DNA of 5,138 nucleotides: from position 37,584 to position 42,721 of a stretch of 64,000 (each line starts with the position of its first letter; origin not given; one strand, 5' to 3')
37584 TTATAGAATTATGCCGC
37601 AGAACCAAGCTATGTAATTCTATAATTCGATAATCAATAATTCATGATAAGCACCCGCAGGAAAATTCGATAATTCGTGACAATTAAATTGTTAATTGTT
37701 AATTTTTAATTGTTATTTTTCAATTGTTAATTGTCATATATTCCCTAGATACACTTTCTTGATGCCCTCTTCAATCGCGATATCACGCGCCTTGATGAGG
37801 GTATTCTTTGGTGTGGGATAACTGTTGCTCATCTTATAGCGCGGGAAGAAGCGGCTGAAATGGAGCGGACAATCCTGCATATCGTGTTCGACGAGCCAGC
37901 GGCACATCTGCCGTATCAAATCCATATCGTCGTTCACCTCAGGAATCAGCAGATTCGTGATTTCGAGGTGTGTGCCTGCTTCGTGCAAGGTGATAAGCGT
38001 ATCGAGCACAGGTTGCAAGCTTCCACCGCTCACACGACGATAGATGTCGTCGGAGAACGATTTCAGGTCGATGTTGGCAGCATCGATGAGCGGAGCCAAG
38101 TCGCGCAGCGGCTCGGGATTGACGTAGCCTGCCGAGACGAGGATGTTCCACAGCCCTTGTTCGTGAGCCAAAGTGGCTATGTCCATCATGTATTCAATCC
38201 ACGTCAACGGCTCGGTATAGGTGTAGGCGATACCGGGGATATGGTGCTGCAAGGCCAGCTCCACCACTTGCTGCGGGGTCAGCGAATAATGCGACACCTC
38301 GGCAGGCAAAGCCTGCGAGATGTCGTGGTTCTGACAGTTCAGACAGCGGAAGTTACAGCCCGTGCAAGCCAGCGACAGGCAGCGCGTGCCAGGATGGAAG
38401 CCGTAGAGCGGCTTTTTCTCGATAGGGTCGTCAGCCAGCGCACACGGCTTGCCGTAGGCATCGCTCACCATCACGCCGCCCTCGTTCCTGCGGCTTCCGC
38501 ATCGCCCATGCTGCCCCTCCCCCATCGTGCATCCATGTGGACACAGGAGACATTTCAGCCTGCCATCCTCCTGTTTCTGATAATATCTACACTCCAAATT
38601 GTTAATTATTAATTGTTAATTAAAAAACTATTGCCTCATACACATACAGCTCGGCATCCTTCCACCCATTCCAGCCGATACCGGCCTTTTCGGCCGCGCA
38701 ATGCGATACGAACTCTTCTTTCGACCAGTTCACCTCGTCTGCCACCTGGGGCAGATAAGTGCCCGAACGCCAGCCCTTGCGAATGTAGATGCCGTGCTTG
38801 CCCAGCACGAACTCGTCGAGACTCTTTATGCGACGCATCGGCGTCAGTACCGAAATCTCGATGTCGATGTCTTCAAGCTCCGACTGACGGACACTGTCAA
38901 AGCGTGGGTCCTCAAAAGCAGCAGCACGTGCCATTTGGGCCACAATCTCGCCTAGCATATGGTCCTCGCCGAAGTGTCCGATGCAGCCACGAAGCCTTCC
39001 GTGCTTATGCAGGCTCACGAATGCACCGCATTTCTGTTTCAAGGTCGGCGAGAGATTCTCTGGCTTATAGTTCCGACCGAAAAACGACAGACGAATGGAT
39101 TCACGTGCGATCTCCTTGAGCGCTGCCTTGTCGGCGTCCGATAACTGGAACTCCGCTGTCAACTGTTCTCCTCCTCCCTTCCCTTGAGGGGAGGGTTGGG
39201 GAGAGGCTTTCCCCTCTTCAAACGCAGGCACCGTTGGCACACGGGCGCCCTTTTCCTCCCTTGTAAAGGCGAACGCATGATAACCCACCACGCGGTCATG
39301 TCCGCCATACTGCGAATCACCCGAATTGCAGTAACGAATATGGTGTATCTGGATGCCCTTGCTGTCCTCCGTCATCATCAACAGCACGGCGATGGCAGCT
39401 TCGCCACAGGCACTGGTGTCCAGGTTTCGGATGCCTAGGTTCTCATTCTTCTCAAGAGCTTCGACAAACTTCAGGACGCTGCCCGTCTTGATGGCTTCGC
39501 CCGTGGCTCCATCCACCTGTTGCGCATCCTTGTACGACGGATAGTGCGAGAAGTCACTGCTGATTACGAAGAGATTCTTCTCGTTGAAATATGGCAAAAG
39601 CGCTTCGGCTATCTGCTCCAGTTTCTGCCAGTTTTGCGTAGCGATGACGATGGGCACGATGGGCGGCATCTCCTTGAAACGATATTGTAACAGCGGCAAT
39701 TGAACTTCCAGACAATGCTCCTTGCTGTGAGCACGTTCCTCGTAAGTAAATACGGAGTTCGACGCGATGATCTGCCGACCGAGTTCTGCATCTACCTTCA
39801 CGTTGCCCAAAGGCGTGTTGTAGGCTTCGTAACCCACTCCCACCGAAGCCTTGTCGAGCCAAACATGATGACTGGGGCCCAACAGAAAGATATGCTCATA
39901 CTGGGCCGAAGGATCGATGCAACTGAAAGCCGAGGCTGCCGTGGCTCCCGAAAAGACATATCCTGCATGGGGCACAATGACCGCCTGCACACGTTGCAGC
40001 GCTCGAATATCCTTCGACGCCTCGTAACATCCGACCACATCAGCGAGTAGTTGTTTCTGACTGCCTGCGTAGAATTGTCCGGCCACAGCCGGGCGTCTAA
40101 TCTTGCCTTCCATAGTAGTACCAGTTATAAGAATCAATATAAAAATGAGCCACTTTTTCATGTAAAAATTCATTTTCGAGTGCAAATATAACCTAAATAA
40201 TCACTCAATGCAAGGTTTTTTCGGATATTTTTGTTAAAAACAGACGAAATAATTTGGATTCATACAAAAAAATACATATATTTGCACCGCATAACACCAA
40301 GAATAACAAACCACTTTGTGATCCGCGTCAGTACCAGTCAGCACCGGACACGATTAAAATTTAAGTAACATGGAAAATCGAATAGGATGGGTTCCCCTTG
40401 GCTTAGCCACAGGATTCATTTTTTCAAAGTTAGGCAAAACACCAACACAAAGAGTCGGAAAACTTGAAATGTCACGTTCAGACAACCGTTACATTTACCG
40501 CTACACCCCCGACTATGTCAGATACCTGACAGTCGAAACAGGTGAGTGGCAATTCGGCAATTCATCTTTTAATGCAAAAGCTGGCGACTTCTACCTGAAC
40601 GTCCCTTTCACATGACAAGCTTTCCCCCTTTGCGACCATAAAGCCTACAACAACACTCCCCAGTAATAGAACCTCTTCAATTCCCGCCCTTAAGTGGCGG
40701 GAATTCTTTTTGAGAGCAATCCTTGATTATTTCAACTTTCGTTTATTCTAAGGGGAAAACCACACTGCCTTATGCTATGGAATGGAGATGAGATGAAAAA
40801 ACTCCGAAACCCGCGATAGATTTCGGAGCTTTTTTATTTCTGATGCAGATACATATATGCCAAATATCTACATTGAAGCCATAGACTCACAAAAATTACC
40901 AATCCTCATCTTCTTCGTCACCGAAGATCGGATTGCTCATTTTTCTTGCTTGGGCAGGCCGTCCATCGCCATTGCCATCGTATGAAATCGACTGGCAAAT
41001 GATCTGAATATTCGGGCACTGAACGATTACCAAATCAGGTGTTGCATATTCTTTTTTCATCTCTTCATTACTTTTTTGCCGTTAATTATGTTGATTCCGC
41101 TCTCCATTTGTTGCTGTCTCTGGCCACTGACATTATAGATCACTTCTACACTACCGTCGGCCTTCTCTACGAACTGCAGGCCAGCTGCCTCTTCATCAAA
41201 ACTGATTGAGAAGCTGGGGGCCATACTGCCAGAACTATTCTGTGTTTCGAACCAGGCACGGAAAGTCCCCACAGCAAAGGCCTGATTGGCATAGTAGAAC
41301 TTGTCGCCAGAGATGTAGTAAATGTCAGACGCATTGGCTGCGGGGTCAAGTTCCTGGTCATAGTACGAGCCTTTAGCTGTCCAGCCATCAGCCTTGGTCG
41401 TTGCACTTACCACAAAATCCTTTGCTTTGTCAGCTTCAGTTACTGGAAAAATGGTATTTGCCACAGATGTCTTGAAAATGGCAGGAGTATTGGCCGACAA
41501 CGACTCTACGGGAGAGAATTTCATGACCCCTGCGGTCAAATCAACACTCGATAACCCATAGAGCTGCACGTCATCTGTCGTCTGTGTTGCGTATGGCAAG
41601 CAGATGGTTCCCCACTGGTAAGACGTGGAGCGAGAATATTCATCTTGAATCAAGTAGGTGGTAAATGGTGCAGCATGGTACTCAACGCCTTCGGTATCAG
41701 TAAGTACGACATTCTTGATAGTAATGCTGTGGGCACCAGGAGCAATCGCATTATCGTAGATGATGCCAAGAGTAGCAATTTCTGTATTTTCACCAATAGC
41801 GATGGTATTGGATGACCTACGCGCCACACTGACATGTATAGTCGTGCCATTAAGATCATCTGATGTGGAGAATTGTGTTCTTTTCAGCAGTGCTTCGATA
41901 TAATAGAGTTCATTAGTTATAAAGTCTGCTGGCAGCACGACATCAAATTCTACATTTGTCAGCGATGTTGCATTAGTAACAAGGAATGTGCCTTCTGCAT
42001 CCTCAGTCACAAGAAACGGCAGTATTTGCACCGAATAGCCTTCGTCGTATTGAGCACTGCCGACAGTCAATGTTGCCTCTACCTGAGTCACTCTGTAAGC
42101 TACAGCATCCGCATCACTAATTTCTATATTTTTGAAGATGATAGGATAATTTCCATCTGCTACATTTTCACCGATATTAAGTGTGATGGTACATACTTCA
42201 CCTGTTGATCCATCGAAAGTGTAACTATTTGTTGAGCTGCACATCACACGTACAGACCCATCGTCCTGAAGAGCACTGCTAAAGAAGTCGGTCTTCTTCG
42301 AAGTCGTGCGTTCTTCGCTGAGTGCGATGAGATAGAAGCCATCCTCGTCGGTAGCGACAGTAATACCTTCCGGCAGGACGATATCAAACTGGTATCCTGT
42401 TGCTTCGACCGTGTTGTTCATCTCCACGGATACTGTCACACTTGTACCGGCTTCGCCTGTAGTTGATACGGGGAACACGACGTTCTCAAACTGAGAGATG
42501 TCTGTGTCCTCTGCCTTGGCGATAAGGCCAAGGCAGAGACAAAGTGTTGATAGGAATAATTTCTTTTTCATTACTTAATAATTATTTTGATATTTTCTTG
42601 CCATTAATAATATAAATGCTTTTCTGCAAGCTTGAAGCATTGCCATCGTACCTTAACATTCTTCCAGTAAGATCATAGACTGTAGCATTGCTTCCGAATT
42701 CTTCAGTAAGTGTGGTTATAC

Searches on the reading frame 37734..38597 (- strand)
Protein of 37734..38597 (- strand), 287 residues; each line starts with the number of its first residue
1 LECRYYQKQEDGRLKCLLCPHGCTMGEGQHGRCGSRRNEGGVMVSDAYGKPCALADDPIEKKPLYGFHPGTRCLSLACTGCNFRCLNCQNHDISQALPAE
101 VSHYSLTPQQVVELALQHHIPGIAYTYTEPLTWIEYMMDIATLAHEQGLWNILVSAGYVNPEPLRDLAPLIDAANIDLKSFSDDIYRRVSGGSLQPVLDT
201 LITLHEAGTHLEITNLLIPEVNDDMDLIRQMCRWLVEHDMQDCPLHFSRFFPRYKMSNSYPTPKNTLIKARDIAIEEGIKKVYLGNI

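Call 9: search_protein_families(library=pfam, proteins=[window:37734-38597:-], max_evalue=0.01)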
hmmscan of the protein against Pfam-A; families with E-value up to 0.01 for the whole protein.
window:37734-38597:- (287 aa): 2 families
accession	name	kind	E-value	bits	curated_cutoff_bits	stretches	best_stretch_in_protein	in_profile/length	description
PF04055.27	Radical_SAM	-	7.4e-20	72.2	29.5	1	79-225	5-158/166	Radical SAM superfamily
PF13353.11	Fer4_12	-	5.2e-06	27.2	22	1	69-165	4-99/137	4Fe-4S single cluster domain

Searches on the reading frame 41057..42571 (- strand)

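Call 9: search_protein_families(library=pfam, proteins=[window:41057-42571:-], max_evalue=0.01)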
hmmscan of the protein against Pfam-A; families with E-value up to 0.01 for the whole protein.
window:41057-42571:- (504 aa): 1 family
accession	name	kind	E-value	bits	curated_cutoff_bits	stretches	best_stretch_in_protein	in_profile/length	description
PF00963.24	Cohesin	-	5.6e-05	23.8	24.1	1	36-150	7-118/139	Cohesin domain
